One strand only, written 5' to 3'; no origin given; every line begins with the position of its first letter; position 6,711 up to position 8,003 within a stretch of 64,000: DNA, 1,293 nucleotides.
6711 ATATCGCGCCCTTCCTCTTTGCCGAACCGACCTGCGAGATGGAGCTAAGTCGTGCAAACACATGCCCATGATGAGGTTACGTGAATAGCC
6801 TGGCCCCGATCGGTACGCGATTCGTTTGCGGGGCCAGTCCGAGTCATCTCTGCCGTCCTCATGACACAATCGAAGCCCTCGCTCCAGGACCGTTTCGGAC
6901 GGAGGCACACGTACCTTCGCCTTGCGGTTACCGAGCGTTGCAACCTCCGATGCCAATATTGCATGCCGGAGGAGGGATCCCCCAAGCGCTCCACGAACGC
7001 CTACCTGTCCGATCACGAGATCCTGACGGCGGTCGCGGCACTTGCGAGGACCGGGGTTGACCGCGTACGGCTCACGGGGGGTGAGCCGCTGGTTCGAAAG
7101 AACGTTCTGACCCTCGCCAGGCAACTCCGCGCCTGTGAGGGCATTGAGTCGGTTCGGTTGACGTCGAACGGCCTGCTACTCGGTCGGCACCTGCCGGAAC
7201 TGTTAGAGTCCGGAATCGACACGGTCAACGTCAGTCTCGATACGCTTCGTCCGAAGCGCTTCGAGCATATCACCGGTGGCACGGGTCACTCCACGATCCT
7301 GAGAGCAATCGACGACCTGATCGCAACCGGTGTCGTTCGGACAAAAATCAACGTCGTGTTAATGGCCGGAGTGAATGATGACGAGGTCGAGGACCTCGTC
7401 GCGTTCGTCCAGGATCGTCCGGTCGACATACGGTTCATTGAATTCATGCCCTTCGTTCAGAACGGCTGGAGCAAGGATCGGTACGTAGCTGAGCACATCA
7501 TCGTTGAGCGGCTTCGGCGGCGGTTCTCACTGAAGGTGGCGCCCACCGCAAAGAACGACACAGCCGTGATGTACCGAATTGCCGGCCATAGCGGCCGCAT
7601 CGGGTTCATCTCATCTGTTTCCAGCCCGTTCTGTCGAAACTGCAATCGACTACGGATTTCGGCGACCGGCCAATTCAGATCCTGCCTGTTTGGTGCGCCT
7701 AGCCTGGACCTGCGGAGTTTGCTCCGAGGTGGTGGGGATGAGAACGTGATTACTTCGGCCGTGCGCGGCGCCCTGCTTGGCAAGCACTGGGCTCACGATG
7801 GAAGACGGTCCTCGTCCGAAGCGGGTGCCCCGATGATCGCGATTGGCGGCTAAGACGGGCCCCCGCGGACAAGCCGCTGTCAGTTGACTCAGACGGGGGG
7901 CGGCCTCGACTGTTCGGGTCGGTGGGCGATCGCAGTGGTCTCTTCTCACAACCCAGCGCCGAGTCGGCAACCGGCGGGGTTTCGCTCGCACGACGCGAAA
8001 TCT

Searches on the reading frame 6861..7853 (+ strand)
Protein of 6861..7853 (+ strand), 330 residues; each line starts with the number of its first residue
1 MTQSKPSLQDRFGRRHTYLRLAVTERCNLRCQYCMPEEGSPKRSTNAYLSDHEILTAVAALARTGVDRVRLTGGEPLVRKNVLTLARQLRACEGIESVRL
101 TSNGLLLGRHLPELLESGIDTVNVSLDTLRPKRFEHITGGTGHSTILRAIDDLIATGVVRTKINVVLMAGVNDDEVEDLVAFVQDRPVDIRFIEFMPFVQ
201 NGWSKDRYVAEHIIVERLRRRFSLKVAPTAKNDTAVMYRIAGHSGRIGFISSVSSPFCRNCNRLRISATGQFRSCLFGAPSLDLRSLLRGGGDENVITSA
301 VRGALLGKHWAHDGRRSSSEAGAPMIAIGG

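Call 3: search_protein_families(library=pfam, proteins=[window:6861-7853:+])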
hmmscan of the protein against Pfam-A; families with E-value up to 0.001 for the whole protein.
window:6861-7853:+ (330 aa): 3 families
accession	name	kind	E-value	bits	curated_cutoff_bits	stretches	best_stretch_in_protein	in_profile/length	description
PF06463.18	Mob_synth_C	-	3.4e-33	114.7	37.4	1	188-312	1-126/128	Molybdenum Cofactor Synthesis C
PF04055.27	Radical_SAM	-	5.3e-31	108.5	29.5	1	23-183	3-166/166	Radical SAM superfamily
PF13353.11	Fer4_12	-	2.6e-06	28.2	22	1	25-122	13-109/137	4Fe-4S single cluster domain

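Call 4: search_protein_families(library=ncbifam, proteins=[window:6861-7853:+])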
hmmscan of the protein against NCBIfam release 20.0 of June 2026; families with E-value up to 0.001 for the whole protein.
window:6861-7853:+ (330 aa): 84 families (the best 25 are shown)
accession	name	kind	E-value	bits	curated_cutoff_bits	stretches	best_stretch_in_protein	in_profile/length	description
TIGR02666.1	moaA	equivalog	1e-100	337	284.05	1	8-330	1-336/336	GTP 3',8-cyclase MoaA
TIGR02668.1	moaA_archaeal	equivalog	2e-58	197.8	325.25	1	8-302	1-292/303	GTP 3',8-cyclase MoaA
NF001199.0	PRK00164.2-1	equivalog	9.3e-57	192.5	231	1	8-302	3-295/308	GTP 3',8-cyclase MoaA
NF045646.2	rSAM_Se_TrsS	equivalog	1.8e-18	66.3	490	1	21-204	90-272/441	radical SAM (seleno)protein TrsS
NF045702.1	rSAM_GDGT_ether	equivalog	2.1e-17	63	450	1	17-210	85-280/486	tetraether lipid synthase Tes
NF045574.1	sacti_mat_StsB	exception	2.4e-17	62.9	625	1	20-203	99-274/466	StsB family radical SAM/SPASM domain sactipeptide maturase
TIGR04303.1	GeoRSP_rSAM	equivalog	1.7e-16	60.7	400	1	21-189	9-170/325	GeoRSP system radical SAM/SPASM protein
NF050035.1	rSAM_WgK_link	exception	5.4e-16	58.5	650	1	19-198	11-184/367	radical SAM/SPASM peptide maturase WgkB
NF038283.1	viperin_w_prok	equivalog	9e-16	57.9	180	1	23-184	8-179/281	viperin family antiviral radical SAM protein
TIGR04347.1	pseudo_SAM_Halo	equivalog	1.2e-15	57.7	525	1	21-192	42-207/390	TIGR04347 family pseudo-SAM/SPASM protein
TIGR04317.1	W_rSAM_matur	equivalog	1.5e-15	57.2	380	1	18-157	5-140/349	tungsten cofactor oxidoreductase radical SAM maturase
TIGR04051.1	rSAM_NirJ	equivalog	1.3e-14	53.9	515.45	1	23-206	8-186/354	heme d1 biosynthesis radical SAM protein NirJ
TIGR04311.1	rSAM_Geo_metal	subfamily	1.4e-14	54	400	1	19-188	5-179/423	radical SAM/SPASM family putative metalloenzyme maturase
TIGR03962.1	mycofact_rSAM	equivalog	5.7e-14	52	265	1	22-197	17-187/339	mycofactocin radical SAM maturase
TIGR04055.1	rSAM_NirJ2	equivalog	2.4e-13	50.3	500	1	23-183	6-161/326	putative heme d1 biosynthesis radical SAM protein NirJ2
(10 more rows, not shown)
